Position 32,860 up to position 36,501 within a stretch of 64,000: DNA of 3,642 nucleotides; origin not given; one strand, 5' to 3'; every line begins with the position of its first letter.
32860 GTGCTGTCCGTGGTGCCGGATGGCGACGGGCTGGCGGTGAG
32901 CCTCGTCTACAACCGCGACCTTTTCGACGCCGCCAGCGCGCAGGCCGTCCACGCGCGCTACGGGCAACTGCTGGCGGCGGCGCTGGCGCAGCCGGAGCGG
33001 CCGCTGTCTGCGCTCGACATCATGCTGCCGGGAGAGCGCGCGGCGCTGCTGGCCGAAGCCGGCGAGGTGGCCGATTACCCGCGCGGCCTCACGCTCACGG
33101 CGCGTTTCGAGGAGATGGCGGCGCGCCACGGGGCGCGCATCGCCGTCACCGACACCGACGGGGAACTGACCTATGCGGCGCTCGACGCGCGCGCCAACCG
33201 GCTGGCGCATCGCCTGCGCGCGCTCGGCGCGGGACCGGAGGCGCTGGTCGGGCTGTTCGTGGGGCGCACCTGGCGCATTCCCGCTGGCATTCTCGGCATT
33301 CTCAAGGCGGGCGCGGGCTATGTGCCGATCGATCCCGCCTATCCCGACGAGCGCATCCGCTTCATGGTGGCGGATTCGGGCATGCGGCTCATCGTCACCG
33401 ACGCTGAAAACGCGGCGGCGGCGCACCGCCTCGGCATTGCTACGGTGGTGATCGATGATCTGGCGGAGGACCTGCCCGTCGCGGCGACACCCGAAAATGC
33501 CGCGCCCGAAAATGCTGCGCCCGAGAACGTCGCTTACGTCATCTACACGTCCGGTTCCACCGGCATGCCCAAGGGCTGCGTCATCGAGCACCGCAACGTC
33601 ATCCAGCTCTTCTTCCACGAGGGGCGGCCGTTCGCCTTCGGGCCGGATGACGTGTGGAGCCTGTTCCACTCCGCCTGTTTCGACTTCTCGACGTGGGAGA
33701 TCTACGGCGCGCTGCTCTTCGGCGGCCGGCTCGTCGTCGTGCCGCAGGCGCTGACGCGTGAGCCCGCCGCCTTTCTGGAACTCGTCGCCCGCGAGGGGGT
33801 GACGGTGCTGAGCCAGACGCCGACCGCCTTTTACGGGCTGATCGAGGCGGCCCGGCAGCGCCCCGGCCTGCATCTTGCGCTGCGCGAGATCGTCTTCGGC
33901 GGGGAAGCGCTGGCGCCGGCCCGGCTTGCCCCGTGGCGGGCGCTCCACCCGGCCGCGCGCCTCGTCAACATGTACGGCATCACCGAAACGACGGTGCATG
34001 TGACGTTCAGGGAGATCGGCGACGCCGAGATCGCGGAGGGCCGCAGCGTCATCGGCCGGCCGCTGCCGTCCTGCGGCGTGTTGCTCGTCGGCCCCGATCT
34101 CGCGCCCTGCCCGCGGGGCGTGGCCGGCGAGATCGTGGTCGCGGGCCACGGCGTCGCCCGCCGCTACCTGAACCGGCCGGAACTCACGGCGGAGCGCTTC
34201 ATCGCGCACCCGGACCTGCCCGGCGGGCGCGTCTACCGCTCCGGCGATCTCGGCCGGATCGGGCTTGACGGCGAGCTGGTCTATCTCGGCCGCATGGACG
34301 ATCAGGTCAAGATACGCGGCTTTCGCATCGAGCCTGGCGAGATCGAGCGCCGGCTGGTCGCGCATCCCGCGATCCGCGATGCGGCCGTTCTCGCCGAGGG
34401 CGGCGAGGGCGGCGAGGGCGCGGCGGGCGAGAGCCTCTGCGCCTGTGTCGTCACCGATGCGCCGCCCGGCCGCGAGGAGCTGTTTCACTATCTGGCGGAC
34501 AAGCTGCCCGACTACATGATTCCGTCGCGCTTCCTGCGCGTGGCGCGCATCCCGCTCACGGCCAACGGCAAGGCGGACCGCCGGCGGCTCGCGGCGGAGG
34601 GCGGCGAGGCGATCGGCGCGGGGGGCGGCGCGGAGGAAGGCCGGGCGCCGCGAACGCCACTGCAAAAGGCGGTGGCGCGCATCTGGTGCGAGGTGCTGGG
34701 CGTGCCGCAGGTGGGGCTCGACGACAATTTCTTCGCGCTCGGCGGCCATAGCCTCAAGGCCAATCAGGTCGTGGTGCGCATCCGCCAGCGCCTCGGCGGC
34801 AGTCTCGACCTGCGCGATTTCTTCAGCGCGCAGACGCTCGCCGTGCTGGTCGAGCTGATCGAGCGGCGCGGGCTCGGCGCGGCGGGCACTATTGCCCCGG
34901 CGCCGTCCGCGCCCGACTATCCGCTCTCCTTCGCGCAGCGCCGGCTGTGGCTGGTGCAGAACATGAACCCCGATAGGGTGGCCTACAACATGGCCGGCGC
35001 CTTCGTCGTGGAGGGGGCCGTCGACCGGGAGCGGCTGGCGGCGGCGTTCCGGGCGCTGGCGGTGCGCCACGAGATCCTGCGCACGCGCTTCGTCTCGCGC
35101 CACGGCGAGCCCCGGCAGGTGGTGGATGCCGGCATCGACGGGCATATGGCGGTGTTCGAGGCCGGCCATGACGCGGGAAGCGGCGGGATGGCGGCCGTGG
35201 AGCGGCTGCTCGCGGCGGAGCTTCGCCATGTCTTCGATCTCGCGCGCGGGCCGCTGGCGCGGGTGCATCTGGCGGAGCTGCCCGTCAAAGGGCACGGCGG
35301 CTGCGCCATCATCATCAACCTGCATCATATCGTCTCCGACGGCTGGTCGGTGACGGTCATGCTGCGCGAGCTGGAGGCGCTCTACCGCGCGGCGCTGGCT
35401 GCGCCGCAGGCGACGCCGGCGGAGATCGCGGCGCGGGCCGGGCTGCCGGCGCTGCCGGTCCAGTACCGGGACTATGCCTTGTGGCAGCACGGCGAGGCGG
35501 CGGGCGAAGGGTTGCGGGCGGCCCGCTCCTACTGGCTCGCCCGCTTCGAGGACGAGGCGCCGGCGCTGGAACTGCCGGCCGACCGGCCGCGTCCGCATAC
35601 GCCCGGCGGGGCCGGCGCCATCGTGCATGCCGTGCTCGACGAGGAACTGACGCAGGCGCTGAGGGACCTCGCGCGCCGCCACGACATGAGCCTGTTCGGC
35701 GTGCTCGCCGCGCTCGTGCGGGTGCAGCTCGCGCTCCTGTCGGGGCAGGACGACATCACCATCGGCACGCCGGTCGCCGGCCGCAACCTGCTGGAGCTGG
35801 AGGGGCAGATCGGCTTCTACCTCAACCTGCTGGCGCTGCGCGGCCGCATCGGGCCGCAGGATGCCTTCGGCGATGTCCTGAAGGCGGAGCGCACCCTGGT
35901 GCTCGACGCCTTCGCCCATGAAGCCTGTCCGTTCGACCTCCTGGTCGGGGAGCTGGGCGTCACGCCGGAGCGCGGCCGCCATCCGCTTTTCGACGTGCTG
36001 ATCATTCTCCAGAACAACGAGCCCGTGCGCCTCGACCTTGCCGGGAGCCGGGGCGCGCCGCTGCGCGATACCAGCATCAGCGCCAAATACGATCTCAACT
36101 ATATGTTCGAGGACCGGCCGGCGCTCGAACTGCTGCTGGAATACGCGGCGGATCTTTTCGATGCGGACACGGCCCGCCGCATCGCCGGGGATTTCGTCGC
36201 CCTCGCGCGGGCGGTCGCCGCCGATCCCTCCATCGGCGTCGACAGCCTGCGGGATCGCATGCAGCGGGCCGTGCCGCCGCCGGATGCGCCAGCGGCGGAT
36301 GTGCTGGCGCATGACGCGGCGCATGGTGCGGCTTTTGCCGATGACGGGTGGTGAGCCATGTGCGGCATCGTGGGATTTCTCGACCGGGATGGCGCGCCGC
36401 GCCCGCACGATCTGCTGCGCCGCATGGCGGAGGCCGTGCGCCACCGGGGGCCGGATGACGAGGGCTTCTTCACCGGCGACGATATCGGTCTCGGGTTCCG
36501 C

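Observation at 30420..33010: Tandem C-C didomain with no intervening carrier or A domain; the second C has HHAMGDR (no Gly) motif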

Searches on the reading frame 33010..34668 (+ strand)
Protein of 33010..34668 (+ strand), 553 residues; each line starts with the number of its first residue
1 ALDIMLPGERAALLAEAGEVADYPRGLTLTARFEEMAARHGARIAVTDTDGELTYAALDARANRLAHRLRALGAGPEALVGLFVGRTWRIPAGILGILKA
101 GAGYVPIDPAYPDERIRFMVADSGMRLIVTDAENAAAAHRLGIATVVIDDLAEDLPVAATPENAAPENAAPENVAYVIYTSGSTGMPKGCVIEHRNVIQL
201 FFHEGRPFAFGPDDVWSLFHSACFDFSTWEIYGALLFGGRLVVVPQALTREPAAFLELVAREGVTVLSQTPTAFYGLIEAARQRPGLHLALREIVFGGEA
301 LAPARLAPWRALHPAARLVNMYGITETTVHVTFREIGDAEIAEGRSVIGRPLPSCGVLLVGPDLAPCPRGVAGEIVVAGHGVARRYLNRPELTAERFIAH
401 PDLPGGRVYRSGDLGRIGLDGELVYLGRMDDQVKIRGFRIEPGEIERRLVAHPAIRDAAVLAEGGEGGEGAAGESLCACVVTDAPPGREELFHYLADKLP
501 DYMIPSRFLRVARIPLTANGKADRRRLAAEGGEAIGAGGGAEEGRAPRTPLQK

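Call 6: search_protein_families(library=pfam, proteins=[window:33010-34668:+], max_evalue=1)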
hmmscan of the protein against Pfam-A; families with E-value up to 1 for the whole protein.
window:33010-34668:+ (553 aa): 3 families
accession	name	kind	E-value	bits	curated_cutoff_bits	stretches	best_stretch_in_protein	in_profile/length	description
PF00501.34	AMP-binding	-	1.5e-89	301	29.9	1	33-387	1-384/384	AMP-binding enzyme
PF13193.12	AMP-binding_C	-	4.2e-11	44.1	24.5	1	444-521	1-76/76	AMP-binding enzyme C-terminal domain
PF18130.6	ATPgrasp_N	-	0.22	12.6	27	1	137-159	3-25/81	ATP-grasp N-terminal domain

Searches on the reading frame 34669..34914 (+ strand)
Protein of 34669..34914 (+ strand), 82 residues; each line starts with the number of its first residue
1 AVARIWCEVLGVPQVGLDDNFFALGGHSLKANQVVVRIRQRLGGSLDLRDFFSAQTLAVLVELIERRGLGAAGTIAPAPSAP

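Call 6: search_protein_families(library=pfam, proteins=[window:34669-34914:+], max_evalue=1)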
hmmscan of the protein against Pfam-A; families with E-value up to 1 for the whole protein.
window:34669-34914:+ (82 aa): 2 families
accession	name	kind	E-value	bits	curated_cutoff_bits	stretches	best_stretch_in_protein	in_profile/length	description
PF00550.31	PP-binding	-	2.2e-18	66.7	20.8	1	2-64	3-67/67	Phosphopantetheine attachment site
PF11353.13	DUF3153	-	0.19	11.8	21.4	1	30-63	89-122/191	Protein of unknown function (DUF3153)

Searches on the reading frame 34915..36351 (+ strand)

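Call 6: search_protein_families(library=pfam, proteins=[window:34915-36351:+], max_evalue=1)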
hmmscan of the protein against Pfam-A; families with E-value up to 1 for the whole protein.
window:34915-36351:+ (479 aa): 3 families
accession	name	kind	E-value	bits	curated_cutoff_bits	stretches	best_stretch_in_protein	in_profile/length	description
PF00668.25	Condensation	-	1.6e-83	281.4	30.6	1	2-444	5-443/456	Condensation domain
PF16911.10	PapA_C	-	0.00011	22.1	30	1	238-290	9-65/203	Phthiocerol/phthiodiolone dimycocerosyl transferase C-terminus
PF13011.12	LZ_Tnp_IS481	-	0.076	13.8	22.2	0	184-229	23-66/85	leucine-zipper of insertion element IS481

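Call 7: search_protein_families(library=ncbifam, proteins=[window:34915-36351:+], max_evalue=1)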
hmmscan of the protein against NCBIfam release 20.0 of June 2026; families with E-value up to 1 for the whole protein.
window:34915-36351:+ (479 aa): 8 families
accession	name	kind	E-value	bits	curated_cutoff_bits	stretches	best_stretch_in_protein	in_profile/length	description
NF004282.0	PRK05691.1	subfamily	1.1e-79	267.2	4090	1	2-444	676-1106/4334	non-ribosomal peptide synthase/polyketide synthase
NF047350.1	aureusi_NRPS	equivalog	1.6e-60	204.4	2500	1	1-436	994-1399/2373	aureusimine non-ribosomal peptide synthetase AusA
NF038078.1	NRPS_MxcG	equivalog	4.1e-21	74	2300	1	2-290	5-273/1442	myxochelin non-ribosomal peptide synthetase MxcG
NF007605.2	PRK10252.1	equivalog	6.2e-07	27.3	2400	1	3-194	5-193/1292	enterobactin non-ribosomal peptide synthetase EntF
NF006788.0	PRK09294.1-2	equivalog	3.1e-06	26.3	539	1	32-269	30-246/422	phthiocerol/phthiodiolone dimycocerosyl transferase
NF041803.1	NRPS_SolG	exception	5.3e-06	24.3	2200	2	242-368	330-454/1163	solanimycin non-ribosomal peptide synthetase SolG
NF006787.0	PRK09294.1-1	subfamily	6.4e-05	22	396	1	28-280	26-249/420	acyltransferase PapA5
TIGR02946.1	acyl_WS_DGAT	subfamily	0.0059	15.5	309.95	1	37-230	37-229/453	wax ester/triacylglycerol synthase family O-acyltransferase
